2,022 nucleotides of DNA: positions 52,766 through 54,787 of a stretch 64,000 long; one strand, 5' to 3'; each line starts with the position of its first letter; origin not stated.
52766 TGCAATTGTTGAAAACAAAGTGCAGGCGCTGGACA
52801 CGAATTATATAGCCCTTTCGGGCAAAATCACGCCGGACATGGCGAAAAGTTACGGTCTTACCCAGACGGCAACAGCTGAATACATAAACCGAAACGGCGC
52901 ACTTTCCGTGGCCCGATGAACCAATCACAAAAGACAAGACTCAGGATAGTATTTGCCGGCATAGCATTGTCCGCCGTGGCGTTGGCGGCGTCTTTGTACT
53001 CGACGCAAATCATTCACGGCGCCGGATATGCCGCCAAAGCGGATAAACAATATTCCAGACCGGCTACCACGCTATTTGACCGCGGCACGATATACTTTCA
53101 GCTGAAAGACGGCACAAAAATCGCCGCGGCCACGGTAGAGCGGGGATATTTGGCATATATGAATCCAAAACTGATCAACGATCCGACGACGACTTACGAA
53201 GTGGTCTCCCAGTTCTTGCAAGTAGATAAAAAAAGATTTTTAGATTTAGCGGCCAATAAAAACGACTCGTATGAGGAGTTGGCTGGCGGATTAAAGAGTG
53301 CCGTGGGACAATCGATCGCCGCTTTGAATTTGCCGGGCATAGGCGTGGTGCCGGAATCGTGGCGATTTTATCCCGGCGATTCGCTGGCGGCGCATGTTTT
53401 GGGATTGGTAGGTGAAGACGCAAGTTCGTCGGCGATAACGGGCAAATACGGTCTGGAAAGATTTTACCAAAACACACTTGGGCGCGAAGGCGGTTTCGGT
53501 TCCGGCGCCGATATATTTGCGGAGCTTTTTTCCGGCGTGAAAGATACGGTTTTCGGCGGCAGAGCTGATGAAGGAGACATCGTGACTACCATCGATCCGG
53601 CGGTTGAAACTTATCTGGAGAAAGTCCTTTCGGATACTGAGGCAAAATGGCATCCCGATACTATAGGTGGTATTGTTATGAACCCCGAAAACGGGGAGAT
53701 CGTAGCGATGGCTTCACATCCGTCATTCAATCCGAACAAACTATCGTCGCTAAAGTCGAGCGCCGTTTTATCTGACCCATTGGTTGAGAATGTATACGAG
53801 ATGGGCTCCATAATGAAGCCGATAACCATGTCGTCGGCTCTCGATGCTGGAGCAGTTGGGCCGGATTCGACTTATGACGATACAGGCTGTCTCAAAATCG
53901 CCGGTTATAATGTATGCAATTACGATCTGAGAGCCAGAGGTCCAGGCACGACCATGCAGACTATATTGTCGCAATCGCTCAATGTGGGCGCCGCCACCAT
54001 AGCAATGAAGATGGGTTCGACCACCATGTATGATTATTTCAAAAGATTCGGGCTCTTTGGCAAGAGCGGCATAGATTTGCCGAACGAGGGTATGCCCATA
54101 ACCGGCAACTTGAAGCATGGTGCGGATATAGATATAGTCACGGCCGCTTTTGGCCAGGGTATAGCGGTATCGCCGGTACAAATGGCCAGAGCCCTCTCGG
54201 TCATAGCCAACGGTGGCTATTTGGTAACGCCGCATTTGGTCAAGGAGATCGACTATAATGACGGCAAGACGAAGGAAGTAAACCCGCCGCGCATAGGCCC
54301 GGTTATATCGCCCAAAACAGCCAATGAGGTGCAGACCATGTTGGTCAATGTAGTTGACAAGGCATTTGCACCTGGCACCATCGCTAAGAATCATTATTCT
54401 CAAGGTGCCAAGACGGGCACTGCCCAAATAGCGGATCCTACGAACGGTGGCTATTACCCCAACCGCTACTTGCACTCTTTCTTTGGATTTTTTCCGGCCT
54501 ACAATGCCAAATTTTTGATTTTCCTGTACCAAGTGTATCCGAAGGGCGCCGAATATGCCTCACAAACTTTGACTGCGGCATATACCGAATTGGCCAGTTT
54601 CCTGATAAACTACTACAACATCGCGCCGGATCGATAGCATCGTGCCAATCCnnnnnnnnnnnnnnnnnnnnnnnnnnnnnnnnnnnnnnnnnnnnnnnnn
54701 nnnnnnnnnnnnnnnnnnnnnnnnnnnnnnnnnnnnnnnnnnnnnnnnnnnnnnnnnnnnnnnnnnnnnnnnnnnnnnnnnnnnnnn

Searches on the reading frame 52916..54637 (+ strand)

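Call 7: search_protein_families(library=pfam, max_evalue=0.001, proteins=[window:52916-54637:+])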
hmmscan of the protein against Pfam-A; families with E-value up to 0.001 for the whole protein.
window:52916-54637:+ (573 aa): 2 families
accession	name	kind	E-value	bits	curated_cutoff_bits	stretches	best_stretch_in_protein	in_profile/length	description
PF00905.27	Transpeptidase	-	5.2e-64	216.7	22.1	1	253-550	4-287/299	Penicillin binding protein transpeptidase domain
PF03717.20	PBP_dimer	-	1.3e-07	32.7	24.4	1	94-188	42-158/180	Penicillin-binding Protein dimerisation domain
